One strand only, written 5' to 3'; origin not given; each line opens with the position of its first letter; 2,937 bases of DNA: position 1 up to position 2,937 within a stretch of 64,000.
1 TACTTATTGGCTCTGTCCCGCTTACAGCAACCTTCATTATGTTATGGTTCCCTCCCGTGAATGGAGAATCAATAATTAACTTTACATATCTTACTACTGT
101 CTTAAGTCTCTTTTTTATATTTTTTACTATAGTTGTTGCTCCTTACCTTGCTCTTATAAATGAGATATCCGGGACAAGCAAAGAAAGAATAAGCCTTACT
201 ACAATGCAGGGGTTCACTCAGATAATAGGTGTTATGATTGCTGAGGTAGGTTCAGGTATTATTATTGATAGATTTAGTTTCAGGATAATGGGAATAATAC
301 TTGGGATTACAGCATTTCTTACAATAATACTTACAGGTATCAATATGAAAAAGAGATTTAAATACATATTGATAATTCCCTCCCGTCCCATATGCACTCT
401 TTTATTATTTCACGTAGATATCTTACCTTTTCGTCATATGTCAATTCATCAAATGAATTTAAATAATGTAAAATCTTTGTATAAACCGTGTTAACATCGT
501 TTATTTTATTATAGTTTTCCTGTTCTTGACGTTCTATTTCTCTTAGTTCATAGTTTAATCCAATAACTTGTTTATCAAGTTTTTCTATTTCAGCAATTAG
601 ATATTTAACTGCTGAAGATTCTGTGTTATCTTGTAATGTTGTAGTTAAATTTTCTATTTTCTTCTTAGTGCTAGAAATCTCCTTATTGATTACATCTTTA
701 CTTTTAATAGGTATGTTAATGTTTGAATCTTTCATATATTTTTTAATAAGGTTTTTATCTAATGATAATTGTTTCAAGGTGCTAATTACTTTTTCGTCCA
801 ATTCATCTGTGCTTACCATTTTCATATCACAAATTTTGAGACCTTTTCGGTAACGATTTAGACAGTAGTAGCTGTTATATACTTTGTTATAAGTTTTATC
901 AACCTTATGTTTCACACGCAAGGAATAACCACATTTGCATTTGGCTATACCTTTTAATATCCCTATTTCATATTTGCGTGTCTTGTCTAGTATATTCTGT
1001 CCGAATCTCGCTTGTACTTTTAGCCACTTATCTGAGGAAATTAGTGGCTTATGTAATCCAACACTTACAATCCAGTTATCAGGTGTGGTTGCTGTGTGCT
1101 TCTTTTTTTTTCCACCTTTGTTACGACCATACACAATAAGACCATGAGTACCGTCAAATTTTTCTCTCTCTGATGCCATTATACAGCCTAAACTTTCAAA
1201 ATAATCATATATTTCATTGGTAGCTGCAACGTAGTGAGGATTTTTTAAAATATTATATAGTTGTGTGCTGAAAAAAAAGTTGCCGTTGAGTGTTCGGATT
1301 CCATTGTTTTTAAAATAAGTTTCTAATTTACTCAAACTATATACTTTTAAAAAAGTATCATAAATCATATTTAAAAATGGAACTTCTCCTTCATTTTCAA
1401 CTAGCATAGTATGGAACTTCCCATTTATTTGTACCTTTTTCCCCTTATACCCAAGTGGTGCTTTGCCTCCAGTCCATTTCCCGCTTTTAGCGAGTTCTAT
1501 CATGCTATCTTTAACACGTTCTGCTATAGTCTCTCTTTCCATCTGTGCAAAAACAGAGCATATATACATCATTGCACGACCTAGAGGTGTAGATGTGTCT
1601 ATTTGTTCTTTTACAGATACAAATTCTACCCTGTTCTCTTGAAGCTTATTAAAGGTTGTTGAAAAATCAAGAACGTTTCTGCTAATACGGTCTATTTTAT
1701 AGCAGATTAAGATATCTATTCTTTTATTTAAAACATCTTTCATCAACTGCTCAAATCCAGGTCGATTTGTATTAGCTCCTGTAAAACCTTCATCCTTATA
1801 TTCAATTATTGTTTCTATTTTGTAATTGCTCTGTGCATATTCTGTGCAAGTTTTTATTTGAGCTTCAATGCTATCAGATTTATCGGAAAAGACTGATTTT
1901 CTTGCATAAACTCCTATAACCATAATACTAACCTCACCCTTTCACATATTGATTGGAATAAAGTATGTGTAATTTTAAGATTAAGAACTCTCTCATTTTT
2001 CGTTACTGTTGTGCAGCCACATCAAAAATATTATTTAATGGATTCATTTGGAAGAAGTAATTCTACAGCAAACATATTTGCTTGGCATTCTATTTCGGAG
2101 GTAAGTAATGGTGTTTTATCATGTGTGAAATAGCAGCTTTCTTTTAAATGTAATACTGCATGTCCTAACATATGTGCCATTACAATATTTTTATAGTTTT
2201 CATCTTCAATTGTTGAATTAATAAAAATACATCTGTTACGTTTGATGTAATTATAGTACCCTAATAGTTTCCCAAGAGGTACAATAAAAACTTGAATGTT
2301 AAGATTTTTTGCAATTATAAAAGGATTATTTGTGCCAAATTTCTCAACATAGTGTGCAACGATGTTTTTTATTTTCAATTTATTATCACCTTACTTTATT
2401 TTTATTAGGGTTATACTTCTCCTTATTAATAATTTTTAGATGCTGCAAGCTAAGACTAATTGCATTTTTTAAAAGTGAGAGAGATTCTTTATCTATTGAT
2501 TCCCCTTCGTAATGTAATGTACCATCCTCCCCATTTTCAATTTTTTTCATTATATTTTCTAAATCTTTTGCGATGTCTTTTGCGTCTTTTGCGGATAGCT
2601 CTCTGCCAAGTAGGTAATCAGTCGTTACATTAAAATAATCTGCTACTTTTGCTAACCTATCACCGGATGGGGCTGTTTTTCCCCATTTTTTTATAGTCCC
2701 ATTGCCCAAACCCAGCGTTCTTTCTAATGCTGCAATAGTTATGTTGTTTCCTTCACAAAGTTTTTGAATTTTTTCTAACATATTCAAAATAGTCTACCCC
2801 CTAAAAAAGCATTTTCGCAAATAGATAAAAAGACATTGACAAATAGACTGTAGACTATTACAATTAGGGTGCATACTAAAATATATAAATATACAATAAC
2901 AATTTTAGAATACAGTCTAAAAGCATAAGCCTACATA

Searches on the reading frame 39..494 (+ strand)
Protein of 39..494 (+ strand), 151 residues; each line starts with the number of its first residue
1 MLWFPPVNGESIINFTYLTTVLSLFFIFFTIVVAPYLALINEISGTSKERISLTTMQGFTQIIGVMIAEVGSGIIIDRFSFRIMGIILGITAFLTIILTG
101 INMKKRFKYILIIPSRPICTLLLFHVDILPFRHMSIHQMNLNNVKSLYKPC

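Call 66: search_protein_families(library=pfam, proteins=[window:39-494:+], max_evalue=0.001)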
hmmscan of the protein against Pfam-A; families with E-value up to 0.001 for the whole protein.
window:39-494:+ (151 aa): 1 family
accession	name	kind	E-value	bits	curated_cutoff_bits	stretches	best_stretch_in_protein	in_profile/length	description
PF13347.12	MFS_2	-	1.7e-08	33.9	27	1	2-106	85-196/427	MFS/sugar transport protein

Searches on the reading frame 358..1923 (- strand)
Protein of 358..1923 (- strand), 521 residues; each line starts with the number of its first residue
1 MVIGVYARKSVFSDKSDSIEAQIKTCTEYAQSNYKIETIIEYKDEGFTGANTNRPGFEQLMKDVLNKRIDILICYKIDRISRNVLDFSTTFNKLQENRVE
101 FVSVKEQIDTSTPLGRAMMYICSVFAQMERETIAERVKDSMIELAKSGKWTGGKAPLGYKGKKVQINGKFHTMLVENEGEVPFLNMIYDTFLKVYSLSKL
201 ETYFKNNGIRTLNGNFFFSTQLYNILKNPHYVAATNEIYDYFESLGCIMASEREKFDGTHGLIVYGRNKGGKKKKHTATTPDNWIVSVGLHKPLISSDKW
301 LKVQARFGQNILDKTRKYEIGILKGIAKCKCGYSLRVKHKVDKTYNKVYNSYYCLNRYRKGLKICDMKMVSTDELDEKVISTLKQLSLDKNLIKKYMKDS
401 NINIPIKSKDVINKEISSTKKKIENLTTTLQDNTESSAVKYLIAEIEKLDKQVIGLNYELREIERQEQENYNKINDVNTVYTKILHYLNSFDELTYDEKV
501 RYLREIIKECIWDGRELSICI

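Call 9: search_protein_families(library=phrogs, proteins=[window:358-1923:-], max_evalue=0.001)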
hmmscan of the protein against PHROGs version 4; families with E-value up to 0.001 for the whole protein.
window:358-1923:- (521 aa): 3 families
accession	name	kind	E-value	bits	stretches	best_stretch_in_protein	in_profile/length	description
phrog_95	-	integration and excision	1.5e-112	378.4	1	4-515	91-558/651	integrase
phrog_125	-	DNA, RNA and nucleotide metabolism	1.5e-38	133.8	1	3-183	22-168/254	DNA invertase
phrog_6620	-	integration and excision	2.9e-09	37.8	1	5-127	60-177/201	transposase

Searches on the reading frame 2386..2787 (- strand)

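Call 9: search_protein_families(library=phrogs, proteins=[window:2386-2787:-], max_evalue=0.001)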
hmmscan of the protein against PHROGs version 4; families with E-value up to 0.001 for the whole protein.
window:2386-2787:- (133 aa): 7 families
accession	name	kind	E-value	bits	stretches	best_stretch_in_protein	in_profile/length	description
phrog_8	-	transcription regulation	4.8e-20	73.3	1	1-90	75-150/346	transcriptional regulator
phrog_18248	-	transcription regulation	5.1e-16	59.6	1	1-59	1-59/264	transcriptional regulator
phrog_2967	-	transcription regulation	5.7e-08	33.6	1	5-83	13-90/225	transcriptional regulator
phrog_4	-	transcription regulation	7.6e-08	32.7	1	1-75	135-205/400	transcriptional repressor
phrog_1994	-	DNA, RNA and nucleotide metabolism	8.4e-05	23.6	1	5-72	2-70/170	DNA binding protein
phrog_4779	-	transcription regulation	0.00014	23.3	1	4-79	4-74/98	transcriptional regulator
phrog_3037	-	transcription regulation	0.00019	22.3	1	7-73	22-88/189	transcriptional repressor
